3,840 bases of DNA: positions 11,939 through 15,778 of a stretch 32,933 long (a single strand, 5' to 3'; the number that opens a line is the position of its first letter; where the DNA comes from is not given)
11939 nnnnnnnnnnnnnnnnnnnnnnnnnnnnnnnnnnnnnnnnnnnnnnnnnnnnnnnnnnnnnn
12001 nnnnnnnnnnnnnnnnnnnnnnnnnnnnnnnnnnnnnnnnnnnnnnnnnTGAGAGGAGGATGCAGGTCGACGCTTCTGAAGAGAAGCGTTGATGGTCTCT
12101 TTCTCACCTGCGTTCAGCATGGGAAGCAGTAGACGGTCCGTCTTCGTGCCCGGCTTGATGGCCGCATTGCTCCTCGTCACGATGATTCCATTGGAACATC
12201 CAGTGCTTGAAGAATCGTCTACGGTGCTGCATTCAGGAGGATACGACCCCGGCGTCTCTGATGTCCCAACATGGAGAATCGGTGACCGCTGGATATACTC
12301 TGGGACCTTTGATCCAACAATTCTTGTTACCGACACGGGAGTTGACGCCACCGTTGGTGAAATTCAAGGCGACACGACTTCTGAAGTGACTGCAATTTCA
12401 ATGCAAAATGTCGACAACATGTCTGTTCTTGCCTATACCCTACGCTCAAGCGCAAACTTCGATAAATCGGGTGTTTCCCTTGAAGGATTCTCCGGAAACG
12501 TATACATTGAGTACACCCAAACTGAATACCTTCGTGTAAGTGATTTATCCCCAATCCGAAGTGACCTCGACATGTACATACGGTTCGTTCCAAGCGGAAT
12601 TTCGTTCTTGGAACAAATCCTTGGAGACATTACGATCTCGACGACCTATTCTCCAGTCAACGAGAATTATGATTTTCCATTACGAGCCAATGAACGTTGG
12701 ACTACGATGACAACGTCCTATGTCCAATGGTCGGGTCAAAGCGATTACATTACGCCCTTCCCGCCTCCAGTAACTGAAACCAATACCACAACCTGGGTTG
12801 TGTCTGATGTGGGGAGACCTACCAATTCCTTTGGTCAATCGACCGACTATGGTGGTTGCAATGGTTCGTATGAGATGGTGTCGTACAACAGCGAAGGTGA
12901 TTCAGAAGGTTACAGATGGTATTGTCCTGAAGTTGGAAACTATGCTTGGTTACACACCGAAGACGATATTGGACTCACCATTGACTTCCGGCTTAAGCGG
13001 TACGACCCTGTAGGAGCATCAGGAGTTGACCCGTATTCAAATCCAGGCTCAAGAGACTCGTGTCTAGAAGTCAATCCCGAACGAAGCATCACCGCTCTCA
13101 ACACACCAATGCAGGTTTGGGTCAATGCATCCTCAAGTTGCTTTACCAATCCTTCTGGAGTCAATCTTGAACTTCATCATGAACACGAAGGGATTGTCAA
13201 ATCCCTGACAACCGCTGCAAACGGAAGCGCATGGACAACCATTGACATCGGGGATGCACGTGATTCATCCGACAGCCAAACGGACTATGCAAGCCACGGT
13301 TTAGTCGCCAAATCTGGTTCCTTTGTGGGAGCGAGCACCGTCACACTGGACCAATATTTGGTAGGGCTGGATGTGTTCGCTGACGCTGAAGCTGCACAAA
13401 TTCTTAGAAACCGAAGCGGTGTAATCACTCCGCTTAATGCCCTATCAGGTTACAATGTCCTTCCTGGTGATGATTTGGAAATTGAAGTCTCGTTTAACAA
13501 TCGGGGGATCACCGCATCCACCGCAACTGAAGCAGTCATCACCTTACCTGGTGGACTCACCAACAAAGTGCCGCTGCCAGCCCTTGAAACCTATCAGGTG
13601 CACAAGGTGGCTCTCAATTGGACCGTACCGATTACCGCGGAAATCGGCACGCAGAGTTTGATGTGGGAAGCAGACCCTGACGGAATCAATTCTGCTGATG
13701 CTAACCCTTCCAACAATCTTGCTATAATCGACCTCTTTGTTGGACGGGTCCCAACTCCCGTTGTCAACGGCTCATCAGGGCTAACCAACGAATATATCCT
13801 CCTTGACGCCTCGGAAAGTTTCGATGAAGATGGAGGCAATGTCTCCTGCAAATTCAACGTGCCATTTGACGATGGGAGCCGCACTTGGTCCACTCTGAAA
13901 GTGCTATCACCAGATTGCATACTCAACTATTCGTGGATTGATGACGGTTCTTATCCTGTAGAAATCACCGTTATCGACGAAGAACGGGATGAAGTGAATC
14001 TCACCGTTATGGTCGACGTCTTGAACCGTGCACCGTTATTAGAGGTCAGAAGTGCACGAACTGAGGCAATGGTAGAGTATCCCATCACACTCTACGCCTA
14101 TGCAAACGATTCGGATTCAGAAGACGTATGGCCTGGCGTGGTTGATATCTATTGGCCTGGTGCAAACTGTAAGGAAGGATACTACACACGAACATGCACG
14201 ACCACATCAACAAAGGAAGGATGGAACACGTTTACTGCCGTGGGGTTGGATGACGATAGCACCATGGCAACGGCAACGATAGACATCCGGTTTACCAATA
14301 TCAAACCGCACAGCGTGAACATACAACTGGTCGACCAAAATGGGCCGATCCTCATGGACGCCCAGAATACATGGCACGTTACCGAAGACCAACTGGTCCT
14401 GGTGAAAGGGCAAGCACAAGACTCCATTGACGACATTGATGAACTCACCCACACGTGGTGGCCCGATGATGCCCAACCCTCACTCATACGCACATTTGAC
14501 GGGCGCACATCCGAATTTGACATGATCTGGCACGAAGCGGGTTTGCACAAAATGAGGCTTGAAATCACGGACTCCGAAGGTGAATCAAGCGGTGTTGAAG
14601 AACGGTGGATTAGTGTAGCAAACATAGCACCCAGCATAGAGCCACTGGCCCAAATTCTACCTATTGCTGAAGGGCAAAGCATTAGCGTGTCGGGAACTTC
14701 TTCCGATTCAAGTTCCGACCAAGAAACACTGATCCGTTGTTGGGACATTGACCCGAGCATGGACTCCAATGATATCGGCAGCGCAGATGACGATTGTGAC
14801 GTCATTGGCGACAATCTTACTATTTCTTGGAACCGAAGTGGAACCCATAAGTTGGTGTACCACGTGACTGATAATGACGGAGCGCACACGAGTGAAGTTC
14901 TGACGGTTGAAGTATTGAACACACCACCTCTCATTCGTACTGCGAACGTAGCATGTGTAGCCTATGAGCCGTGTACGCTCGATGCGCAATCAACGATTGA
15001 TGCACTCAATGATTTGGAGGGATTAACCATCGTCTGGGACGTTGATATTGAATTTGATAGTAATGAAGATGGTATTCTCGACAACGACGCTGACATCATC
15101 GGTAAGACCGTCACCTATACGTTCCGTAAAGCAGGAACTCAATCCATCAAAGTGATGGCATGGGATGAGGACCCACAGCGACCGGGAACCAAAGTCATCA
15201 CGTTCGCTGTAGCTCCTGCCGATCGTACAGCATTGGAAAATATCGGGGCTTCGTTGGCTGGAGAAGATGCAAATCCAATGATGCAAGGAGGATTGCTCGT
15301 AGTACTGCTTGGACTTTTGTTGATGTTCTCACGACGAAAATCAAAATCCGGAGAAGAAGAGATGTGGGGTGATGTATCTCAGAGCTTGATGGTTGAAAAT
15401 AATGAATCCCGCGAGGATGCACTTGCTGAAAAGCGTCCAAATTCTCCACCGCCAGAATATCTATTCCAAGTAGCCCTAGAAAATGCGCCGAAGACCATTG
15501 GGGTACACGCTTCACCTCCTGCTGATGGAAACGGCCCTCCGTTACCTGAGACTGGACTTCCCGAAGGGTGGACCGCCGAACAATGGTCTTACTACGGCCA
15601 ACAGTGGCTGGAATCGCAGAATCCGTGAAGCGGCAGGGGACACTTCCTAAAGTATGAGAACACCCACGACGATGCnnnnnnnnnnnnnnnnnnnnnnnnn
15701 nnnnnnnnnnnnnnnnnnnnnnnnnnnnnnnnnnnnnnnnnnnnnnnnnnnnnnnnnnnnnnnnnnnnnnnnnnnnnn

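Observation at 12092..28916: Candidate envelope module: giant type-I ectoproteins with motif-bearing cytoplasmic tails, clustered with a rhomboid protease, SepF and a KaiC-like ATPase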

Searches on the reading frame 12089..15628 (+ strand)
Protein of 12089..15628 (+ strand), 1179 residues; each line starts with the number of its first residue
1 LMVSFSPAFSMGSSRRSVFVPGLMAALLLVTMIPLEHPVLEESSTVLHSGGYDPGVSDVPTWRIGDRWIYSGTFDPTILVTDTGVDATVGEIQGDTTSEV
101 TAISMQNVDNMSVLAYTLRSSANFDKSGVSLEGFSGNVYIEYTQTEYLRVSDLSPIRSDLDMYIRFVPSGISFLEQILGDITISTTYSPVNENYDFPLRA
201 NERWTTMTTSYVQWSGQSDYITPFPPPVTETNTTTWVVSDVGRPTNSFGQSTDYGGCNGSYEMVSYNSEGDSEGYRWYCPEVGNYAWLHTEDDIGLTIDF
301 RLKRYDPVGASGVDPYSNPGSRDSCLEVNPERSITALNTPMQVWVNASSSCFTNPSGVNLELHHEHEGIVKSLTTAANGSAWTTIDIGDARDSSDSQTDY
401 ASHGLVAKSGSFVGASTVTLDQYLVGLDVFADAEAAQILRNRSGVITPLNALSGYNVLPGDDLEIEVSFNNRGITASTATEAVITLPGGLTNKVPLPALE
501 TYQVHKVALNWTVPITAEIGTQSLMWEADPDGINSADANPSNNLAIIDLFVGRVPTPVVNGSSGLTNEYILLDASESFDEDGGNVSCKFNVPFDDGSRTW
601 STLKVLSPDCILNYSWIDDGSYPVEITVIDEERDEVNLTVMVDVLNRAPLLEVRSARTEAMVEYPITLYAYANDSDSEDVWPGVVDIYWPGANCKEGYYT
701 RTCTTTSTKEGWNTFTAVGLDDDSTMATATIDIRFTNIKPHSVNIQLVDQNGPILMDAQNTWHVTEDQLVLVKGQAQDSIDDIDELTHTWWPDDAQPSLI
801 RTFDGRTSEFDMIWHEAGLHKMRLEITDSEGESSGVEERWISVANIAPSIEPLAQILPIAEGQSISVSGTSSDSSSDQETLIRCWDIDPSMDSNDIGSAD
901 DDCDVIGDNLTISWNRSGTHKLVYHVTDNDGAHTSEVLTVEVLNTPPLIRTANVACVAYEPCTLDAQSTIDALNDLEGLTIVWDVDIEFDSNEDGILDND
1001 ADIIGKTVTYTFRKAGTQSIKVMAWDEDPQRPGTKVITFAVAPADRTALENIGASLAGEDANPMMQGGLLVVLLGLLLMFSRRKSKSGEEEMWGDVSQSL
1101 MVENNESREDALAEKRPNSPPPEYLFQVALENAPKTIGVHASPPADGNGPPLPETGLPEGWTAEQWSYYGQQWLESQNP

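Call 4: search_protein_families(library=pfam, proteins=[window:12089-15628:+], max_evalue=0.01)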
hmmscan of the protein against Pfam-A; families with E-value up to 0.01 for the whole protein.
window:12089-15628:+ (1179 aa): 3 families
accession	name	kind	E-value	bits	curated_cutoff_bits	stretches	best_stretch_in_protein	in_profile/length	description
PF18911.6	PKD_4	-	4.6e-11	43.1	27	0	565-632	15-72/85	PKD domain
PF00801.26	PKD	-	3.5e-08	33.8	23.5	0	572-632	19-69/80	PKD domain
PF07705.17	CARDB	-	0.00035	21.2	22.7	1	451-533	9-88/101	CARDB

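Call 8: search_protein_families(library=ncbifam, proteins=[window:12089-15628:+], max_evalue=0.01)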
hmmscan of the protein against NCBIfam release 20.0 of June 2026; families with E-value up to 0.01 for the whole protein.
window:12089-15628:+ (1179 aa): 1 family
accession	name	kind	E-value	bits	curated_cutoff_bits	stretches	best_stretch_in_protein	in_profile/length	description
NF012211.1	tand_rpt_95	domain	0.0072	16.2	90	0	913-948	55-92/98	tandem-95 repeat protein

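Call 67: search_solved_structures(query=window:12092-15625:+, max_evalue=0.01)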
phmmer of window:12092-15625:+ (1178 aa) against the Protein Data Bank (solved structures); distinct sequences matched with E-value up to 0.01: 0.

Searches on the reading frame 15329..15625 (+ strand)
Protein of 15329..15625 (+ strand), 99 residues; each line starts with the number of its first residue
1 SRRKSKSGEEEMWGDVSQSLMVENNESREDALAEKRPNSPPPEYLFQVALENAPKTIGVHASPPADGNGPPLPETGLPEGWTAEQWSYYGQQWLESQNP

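Call 19: search_protein_families(library=pfam, proteins=[window:15329-15625:+], max_evalue=10)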
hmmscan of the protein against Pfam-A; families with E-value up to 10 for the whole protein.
seq(99 aa): 0 families
